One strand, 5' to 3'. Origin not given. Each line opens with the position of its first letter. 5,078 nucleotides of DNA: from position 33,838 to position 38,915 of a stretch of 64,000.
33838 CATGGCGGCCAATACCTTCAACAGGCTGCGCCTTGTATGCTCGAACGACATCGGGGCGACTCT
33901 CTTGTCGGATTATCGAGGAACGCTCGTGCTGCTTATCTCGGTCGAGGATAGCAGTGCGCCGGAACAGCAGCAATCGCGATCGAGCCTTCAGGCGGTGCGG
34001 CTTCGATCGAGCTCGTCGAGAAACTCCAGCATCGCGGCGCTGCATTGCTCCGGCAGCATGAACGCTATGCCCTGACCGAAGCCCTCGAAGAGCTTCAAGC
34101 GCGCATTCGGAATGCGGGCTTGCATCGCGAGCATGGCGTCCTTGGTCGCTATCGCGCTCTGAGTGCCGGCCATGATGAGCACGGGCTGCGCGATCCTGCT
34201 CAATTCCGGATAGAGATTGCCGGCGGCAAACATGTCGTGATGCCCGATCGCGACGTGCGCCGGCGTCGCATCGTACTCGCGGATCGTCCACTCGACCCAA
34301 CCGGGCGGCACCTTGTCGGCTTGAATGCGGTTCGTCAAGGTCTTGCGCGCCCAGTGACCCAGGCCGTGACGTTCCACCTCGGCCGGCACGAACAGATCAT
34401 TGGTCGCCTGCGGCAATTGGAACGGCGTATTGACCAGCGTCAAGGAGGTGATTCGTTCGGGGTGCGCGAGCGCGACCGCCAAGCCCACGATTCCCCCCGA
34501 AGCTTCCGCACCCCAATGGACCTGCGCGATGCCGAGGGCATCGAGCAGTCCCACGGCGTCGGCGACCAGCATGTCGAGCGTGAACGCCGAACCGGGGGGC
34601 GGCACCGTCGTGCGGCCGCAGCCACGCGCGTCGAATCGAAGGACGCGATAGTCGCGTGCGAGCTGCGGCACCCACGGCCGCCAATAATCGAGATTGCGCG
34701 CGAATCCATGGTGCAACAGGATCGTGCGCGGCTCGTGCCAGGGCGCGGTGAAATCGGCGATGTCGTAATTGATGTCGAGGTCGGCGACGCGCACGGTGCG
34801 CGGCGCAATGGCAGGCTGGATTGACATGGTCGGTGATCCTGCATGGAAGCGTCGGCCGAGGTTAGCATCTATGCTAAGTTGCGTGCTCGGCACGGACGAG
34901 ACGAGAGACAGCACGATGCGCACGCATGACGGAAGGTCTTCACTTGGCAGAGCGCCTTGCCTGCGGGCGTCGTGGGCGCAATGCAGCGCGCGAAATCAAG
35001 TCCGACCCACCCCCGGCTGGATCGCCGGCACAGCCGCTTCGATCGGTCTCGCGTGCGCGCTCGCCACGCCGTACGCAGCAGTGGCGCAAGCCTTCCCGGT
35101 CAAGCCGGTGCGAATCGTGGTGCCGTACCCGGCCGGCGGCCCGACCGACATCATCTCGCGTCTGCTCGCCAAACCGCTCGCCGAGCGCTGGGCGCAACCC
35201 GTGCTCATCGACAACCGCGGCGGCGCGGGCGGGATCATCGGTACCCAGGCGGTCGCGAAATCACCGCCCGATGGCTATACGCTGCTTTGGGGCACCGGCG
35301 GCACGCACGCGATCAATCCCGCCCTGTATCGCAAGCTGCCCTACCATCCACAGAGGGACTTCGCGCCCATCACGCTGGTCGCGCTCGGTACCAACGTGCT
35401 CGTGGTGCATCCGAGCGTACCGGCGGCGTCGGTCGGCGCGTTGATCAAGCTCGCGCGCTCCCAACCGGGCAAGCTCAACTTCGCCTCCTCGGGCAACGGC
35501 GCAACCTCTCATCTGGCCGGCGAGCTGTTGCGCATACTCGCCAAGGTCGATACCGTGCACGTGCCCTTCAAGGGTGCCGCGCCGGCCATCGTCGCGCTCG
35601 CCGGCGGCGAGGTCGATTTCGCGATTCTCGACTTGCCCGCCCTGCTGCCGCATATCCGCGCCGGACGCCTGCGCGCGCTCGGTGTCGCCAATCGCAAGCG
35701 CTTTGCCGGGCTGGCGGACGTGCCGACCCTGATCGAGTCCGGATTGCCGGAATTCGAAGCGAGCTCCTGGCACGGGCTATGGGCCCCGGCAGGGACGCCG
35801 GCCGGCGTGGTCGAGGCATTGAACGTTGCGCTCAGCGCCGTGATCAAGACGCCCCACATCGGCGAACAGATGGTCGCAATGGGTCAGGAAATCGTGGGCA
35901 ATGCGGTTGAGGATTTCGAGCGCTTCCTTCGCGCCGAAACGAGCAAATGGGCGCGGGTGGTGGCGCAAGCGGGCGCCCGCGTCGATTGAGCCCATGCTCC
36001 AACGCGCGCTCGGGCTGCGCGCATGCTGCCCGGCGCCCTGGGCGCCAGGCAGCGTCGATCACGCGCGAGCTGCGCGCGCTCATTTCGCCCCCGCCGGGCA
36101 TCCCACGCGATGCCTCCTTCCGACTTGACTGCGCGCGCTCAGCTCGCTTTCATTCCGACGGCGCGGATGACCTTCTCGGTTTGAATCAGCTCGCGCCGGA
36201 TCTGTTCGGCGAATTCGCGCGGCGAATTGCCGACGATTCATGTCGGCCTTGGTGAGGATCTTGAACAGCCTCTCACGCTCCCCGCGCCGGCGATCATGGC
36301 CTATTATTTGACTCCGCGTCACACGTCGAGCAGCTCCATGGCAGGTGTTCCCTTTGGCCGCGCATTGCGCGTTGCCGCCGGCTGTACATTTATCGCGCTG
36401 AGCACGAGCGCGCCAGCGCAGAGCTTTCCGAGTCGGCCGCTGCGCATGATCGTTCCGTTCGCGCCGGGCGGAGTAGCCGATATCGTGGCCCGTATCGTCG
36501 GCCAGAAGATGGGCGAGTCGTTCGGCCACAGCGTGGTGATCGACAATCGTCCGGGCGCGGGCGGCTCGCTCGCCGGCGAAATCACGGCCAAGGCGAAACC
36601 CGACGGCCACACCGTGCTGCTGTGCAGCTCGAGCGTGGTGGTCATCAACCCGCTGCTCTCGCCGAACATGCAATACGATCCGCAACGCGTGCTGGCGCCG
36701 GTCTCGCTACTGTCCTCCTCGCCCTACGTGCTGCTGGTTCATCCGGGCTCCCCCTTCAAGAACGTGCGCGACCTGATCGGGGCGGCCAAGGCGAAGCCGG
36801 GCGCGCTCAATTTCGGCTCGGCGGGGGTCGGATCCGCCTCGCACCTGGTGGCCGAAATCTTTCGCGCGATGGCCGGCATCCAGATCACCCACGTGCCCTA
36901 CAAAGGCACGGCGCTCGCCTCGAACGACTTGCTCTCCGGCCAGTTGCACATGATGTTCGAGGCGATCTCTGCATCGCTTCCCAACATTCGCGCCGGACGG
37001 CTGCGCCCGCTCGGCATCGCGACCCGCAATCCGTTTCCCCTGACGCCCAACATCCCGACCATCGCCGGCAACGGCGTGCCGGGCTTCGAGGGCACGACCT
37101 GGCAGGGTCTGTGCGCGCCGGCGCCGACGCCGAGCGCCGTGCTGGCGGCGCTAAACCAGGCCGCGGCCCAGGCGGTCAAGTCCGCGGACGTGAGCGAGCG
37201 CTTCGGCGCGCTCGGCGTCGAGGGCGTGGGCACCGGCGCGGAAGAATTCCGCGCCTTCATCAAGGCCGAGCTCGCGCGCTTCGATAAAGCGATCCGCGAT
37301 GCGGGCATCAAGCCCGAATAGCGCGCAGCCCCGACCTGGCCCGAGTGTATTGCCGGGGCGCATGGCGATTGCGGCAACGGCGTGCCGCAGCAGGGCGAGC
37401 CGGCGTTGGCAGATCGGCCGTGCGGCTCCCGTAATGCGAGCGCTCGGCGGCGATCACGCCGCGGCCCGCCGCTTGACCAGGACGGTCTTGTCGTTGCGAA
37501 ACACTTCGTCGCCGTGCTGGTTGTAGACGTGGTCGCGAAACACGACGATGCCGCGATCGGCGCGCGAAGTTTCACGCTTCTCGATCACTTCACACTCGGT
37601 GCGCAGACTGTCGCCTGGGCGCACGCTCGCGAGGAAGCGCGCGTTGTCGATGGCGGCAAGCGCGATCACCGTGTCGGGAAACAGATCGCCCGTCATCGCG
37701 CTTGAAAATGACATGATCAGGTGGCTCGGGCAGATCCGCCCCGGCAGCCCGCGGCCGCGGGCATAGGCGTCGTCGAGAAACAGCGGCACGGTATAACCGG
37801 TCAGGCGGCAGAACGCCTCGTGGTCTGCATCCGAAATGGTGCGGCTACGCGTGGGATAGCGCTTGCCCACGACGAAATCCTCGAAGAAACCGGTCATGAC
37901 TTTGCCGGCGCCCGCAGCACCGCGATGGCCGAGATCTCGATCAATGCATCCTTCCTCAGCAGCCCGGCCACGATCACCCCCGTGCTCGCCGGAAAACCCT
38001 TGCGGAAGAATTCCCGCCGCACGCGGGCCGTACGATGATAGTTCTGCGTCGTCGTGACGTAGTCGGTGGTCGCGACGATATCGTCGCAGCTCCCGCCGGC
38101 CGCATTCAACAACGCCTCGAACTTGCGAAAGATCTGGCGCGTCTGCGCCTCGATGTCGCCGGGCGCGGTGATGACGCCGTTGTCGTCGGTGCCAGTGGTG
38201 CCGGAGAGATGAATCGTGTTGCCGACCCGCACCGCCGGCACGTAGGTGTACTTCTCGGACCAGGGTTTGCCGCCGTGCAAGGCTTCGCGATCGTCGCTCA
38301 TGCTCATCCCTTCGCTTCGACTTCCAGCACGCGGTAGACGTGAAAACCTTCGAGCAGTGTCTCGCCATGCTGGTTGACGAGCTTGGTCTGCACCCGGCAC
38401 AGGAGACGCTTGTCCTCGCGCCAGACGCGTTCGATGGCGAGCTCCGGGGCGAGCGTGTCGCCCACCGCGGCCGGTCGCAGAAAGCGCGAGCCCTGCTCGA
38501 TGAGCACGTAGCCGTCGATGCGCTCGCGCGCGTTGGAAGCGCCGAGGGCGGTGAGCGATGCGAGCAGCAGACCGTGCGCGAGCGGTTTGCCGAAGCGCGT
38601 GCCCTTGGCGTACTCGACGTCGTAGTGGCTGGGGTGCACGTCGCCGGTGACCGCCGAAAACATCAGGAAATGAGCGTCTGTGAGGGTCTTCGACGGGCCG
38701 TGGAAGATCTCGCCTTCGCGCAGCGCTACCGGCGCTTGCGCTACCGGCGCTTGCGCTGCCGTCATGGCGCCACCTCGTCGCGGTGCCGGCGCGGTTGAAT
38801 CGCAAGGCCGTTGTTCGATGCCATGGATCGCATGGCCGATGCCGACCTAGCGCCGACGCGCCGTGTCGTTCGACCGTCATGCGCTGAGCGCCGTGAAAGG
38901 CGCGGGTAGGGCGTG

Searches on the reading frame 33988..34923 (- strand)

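Call 65: search_protein_families(library=pfam, proteins=[window:33988-34923:-], max_evalue=0.00001)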
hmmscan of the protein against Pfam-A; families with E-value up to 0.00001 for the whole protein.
window:33988-34923:- (311 aa): 3 families
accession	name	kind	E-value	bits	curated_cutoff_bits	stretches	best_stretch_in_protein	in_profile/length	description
PF00561.26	Abhydrolase_1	-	1.3e-29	104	25.8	1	67-283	2-237/245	alpha/beta hydrolase fold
PF12697.13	Abhydrolase_6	-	6.2e-13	50.3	26.3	1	68-275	1-194/217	Alpha/beta hydrolase family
PF12146.15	Hydrolase_4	-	7.5e-09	35.7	27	1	67-282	6-230/239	Serine aminopeptidase, S33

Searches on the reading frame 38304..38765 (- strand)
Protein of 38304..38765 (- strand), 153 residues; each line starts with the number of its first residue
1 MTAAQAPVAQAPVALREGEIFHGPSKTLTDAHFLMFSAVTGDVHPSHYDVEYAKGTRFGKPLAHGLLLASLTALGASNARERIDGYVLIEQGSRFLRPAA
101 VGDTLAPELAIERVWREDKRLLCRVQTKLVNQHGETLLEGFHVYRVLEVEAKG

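Call 65: search_protein_families(library=pfam, proteins=[window:38304-38765:-], max_evalue=0.00001)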
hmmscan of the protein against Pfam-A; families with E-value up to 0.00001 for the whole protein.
window:38304-38765:- (153 aa): 1 family
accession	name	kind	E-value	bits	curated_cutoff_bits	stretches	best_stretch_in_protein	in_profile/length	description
PF01575.25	MaoC_dehydratas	-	1e-12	48.2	27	1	24-114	14-104/123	MaoC like domain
